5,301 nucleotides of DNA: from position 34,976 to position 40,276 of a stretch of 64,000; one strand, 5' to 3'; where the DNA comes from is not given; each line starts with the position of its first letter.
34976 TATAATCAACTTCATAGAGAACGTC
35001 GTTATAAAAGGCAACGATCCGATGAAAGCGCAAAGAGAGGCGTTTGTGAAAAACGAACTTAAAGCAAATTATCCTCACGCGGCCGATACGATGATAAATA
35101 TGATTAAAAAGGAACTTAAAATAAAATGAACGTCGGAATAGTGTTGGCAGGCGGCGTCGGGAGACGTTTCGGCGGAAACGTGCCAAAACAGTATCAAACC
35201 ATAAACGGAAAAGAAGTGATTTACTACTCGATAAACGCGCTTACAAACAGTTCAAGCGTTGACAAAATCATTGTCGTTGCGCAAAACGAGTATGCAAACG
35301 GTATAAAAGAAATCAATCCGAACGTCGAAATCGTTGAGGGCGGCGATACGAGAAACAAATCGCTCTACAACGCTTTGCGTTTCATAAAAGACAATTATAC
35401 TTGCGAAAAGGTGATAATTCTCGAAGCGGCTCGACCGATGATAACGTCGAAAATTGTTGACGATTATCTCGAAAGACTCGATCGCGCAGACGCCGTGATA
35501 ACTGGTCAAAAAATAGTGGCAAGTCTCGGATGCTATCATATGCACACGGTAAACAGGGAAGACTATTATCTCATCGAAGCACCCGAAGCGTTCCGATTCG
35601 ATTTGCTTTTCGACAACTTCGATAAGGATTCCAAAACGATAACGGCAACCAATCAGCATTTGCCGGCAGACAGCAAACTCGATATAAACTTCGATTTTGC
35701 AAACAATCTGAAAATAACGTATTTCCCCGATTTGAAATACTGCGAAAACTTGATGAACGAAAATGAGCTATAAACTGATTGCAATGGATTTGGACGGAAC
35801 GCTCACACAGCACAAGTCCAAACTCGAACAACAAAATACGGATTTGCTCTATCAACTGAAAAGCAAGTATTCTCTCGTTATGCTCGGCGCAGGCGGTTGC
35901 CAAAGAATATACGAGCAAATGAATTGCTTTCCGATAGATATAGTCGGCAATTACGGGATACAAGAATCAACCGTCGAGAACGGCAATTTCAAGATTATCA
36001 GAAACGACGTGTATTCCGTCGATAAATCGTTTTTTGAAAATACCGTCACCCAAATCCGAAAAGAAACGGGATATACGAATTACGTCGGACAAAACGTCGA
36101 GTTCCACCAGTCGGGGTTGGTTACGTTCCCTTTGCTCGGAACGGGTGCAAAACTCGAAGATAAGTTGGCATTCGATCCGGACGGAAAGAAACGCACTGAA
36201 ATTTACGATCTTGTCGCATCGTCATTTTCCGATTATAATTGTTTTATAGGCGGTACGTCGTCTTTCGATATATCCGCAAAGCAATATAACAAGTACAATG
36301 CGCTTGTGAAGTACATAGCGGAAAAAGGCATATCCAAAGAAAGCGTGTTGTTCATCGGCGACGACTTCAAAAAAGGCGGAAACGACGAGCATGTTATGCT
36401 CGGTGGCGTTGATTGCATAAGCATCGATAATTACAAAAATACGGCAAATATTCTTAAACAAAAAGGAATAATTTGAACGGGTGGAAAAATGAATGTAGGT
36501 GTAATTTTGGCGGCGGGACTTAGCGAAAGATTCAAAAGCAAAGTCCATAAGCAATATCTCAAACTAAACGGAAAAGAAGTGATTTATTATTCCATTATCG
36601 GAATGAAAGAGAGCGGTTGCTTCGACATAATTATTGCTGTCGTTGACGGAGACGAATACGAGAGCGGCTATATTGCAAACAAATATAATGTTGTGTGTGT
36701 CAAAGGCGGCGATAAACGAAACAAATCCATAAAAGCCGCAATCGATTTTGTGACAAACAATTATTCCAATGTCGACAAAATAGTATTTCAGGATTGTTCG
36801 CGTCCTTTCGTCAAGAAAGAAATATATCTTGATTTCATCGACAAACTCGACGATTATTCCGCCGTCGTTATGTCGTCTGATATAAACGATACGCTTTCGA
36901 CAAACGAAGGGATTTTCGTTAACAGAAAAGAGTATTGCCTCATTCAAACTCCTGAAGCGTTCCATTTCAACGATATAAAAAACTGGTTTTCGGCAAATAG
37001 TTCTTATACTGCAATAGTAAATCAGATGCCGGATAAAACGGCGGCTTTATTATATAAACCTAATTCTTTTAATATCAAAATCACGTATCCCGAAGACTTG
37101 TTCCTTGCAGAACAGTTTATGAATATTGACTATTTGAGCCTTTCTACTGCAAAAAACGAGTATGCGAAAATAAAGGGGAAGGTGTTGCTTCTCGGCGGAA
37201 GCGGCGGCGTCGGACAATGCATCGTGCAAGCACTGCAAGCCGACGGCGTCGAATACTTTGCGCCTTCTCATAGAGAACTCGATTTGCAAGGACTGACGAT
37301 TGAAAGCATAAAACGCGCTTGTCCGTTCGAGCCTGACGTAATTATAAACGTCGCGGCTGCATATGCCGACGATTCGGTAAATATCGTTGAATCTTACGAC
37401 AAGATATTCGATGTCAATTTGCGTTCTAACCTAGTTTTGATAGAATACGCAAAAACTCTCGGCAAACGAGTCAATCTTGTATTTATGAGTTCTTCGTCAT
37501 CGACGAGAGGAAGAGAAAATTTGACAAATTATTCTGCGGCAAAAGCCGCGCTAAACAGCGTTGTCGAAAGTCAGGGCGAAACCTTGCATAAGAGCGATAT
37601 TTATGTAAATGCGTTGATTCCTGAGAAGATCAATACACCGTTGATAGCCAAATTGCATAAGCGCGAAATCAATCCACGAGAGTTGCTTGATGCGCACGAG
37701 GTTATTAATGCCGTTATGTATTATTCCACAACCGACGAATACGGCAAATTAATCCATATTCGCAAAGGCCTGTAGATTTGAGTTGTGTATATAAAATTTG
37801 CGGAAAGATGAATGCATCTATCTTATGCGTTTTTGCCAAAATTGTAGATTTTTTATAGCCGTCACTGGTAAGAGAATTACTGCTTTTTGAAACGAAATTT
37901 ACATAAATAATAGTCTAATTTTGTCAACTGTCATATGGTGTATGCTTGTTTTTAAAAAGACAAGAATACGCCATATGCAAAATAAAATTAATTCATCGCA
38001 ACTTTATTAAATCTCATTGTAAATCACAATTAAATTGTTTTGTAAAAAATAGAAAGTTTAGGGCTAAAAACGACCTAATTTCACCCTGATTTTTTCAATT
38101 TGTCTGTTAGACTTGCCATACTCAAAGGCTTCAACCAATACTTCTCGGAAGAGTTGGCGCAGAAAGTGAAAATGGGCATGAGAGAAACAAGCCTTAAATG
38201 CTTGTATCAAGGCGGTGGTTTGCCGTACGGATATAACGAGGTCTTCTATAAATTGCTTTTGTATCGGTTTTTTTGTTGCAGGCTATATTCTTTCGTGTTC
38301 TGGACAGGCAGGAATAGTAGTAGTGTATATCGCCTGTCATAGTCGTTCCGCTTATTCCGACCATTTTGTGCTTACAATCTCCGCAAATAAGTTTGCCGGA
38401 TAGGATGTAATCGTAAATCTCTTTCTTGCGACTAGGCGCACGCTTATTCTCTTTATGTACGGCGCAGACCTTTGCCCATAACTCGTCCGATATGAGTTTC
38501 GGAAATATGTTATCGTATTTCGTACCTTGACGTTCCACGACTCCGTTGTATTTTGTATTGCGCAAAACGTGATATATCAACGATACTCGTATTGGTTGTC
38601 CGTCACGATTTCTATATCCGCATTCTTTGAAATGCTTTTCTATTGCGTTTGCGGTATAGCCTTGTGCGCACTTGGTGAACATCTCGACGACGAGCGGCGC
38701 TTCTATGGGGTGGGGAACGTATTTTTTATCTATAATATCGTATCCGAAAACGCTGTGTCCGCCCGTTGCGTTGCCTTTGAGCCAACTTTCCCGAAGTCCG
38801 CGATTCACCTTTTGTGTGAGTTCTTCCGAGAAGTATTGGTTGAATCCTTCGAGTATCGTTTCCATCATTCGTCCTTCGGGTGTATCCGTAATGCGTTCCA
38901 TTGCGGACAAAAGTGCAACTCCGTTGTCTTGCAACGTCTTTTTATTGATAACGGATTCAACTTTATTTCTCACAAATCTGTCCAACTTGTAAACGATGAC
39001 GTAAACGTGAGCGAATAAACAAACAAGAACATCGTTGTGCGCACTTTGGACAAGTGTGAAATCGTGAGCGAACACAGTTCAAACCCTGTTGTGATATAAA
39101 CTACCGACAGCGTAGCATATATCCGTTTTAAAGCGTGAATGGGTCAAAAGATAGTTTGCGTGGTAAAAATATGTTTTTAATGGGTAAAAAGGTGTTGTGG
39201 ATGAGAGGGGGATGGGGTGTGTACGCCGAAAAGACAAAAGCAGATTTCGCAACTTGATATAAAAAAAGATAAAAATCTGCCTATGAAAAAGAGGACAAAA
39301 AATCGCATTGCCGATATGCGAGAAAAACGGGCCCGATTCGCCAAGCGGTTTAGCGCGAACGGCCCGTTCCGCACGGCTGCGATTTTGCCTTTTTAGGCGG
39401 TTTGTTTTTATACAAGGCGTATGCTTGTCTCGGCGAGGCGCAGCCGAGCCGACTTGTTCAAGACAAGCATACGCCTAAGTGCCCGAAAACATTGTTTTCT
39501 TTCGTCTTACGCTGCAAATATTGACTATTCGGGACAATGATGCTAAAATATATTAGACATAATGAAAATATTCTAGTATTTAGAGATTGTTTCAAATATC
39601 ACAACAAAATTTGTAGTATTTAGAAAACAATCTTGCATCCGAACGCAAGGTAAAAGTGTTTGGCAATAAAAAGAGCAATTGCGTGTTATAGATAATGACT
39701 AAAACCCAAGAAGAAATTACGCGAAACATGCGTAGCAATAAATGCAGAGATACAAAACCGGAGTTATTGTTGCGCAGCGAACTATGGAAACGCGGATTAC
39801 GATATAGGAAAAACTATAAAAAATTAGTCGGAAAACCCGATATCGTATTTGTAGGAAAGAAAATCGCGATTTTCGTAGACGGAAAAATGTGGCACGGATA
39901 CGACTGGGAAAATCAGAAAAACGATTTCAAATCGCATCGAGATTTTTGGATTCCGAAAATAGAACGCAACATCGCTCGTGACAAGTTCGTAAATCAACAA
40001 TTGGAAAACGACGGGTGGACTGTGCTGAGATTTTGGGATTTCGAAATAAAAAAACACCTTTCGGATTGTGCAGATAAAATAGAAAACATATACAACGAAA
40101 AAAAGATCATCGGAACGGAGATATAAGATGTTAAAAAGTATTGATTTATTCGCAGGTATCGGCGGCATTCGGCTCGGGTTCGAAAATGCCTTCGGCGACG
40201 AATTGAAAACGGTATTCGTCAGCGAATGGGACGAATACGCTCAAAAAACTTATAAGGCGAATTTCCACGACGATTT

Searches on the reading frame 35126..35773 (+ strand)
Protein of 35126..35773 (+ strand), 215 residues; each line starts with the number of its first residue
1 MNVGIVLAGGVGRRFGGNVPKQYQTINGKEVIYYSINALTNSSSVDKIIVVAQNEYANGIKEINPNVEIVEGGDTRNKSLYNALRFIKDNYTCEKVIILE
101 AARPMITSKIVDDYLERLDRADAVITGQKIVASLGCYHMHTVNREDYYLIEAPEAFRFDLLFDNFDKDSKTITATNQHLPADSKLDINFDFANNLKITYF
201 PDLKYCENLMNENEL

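Call 21: search_protein_families(library=pfam, proteins=[window:35126-35773:+], max_evalue=0.001)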
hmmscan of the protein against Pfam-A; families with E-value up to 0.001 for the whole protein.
window:35126-35773:+ (215 aa): 4 families
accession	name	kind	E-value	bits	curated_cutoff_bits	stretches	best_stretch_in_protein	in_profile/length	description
PF01128.25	IspD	-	5.7e-30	105.2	27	1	5-211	4-220/221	2-C-methyl-D-erythritol 4-phosphate cytidylyltransferase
PF12804.13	NTP_transf_3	-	2.8e-11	44.3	27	1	4-126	1-121/160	MobA-like NTP transferase domain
PF02348.25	CTP_transf_3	-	6.7e-06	26.5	22.6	1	21-190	16-170/217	Cytidylyltransferase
PF00483.29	NTP_transferase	-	0.00093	19.3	21.2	0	4-62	2-63/245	Nucleotidyl transferase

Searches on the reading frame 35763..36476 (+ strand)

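Call 21: search_protein_families(library=pfam, proteins=[window:35763-36476:+], max_evalue=0.001)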
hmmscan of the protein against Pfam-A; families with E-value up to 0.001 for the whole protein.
window:35763-36476:+ (237 aa): 2 families
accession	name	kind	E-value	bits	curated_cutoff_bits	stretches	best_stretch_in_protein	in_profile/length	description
PF08282.18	Hydrolase_3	-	7.3e-12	46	20.9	1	134-201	144-212/255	haloacid dehalogenase-like hydrolase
PF03332.19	PMM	-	1.9e-05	25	22.4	1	108-211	90-194/221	Eukaryotic phosphomannomutase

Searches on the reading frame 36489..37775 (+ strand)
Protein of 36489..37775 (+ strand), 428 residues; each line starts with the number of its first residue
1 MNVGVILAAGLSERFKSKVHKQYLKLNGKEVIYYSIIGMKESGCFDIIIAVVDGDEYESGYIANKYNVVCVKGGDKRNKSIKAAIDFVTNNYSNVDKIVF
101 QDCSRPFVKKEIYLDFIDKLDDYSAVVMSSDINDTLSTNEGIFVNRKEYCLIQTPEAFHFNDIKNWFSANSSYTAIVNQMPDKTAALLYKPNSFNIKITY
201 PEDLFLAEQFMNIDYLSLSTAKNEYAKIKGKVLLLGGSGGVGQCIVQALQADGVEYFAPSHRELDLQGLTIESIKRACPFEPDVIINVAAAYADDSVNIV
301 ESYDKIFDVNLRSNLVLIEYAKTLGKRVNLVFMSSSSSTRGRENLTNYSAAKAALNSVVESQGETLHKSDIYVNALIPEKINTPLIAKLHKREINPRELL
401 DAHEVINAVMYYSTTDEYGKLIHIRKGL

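Call 21: search_protein_families(library=pfam, proteins=[window:36489-37775:+], max_evalue=0.001)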
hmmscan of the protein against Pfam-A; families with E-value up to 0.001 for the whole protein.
window:36489-37775:+ (428 aa): 8 families
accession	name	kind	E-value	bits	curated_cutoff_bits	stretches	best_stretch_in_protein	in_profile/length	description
PF01128.25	IspD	-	1.3e-24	87.6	27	1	5-211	4-219/221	2-C-methyl-D-erythritol 4-phosphate cytidylyltransferase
PF00106.31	adh_short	-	4.5e-14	52.8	26.6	1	283-391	79-192/195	short chain dehydrogenase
PF13561.12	adh_short_C2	-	3.5e-13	50.1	27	1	283-391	73-186/236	Enoyl-(Acyl carrier protein) reductase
PF01370.27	Epimerase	-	4e-11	43.2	20.9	1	232-360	1-154/240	NAD dependent epimerase/dehydratase family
PF12804.13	NTP_transf_3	-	8.8e-09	36.2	27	1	4-129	1-122/160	MobA-like NTP transferase domain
PF04321.23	RmlD_sub_bind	-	6e-08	32.5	27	1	231-335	2-101/287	RmlD substrate binding domain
PF07993.18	NAD_binding_4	-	0.00013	21.7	20.1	1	282-347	89-150/258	Male sterility protein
PF08659.16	KR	-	0.00036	21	22.6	0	315-362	117-163/180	KR domain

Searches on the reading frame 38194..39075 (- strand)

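Call 21: search_protein_families(library=pfam, proteins=[window:38194-39075:-], max_evalue=0.001)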
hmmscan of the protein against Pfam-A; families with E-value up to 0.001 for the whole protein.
window:38194-39075:- (293 aa): 3 families
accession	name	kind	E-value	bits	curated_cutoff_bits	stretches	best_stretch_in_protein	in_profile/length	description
PF00239.26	Resolvase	-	6.3e-12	46.3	23.3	1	25-101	66-143/145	Resolvase, N terminal domain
PF07508.19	Recombinase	-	9.1e-12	45.6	21.1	1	123-209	1-101/102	Recombinase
PF13408.12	Zn_ribbon_recom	-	1.1e-06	29.3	25.3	1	224-269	1-42/58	Recombinase zinc beta ribbon domain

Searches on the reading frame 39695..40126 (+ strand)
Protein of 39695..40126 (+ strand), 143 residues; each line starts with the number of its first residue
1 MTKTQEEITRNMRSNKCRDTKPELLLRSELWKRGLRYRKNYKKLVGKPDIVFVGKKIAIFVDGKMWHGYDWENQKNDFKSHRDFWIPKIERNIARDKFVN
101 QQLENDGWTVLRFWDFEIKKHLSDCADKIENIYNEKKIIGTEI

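Call 21: search_protein_families(library=pfam, proteins=[window:39695-40126:+], max_evalue=0.001)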
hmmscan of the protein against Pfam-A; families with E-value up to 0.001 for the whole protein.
window:39695-40126:+ (143 aa): 3 families
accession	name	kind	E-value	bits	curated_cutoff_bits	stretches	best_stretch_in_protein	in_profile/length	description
PF03852.21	Vsr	-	2.3e-25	88.7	27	1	5-72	6-73/74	DNA mismatch endonuclease Vsr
PF18741.7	MTES_1575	-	1.9e-05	25.1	38.2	0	90-128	53-91/96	REase_MTES_1575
PF04480.18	DUF559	-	8.5e-05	22.8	20.6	1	93-131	68-106/109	Protein of unknown function (DUF559)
